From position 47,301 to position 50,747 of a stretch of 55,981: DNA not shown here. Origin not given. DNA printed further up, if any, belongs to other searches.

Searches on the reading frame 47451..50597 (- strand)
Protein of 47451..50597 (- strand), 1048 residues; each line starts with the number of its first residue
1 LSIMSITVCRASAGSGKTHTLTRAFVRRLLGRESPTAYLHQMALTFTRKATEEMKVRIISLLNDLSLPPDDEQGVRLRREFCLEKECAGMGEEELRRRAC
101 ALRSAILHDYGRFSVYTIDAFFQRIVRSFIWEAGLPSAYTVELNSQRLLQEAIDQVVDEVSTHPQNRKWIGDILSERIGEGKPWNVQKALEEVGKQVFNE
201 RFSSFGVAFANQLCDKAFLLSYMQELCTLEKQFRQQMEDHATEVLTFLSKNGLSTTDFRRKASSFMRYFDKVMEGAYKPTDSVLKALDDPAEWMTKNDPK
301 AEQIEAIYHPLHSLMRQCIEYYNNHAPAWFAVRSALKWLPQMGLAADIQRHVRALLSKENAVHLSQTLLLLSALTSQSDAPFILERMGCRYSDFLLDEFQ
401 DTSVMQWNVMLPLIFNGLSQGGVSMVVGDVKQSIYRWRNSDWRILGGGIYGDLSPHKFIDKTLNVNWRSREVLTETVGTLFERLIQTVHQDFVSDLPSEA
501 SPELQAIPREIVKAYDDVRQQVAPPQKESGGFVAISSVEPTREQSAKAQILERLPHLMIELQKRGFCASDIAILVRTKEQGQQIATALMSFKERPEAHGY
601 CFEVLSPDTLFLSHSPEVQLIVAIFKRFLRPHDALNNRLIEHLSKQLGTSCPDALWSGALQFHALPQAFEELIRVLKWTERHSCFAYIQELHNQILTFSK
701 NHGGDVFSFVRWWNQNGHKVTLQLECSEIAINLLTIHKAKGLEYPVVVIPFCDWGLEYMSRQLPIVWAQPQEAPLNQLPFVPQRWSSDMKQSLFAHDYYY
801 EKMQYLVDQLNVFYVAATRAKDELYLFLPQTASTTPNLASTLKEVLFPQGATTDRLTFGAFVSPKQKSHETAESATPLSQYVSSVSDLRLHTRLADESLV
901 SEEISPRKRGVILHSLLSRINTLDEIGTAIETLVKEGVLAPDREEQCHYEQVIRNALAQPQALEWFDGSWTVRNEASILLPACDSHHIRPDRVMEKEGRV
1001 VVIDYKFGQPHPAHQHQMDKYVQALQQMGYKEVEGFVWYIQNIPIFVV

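Call 6: search_protein_families(library=ncbifam, proteins=[window:47451-50597:-])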
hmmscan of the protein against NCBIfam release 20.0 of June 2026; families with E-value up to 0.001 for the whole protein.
window:47451-50597:- (1048 aa): 14 families
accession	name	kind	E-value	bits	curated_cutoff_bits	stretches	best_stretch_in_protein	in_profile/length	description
NF010485.0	PRK13909.1-2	equivalog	2.3e-66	224.7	650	2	10-487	9-430/909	RecB-like helicase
TIGR00609.1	recB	equivalog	6.7e-55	186.8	696.05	2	6-589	11-565/1175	exodeoxyribonuclease V subunit beta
NF010487.0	PRK13909.1-4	equivalog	8.2e-46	156.7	759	2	357-590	293-497/924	RecB-like helicase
TIGR02784.1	addA_alphas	equivalog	1.6e-40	139.3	860.75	2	10-580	16-595/1138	double-strand break repair helicase AddA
TIGR02785.1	addA_Gpos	equivalog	3e-31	108.2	707.65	2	10-588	20-596/1234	helicase-exonuclease AddAB subunit AddA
NF008128.0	PRK10876.1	equivalog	1e-25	89.7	1697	2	9-590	22-573/1181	exodeoxyribonuclease V subunit beta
NF010484.0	PRK13909.1-1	equivalog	7.3e-25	86.9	1074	2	8-147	9-143/945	RecB-like helicase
NF010486.0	PRK13909.1-3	equivalog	3.3e-24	85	1109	2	383-493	323-435/921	RecB-like helicase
TIGR01073.1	pcrA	equivalog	1.1e-23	83.5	911.2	2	348-471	169-283/725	DNA helicase PcrA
TIGR01075.1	uvrD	equivalog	6.4e-19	67.7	1144.45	2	369-440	187-254/715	DNA helicase II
NF008743.0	PRK11773.1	equivalog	8.9e-19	67.3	965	2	369-440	192-259/720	DNA helicase II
TIGR01074.1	rep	equivalog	1.5e-13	49.9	951.45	1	345-441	163-253/668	DNA helicase Rep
NF008172.0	PRK10919.1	equivalog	3.6e-09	35.4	1168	1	368-441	186-254/673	DNA helicase Rep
NF008276.0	PRK11054.1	equivalog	1.5e-06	27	543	0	10-62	215-265/684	DNA helicase IV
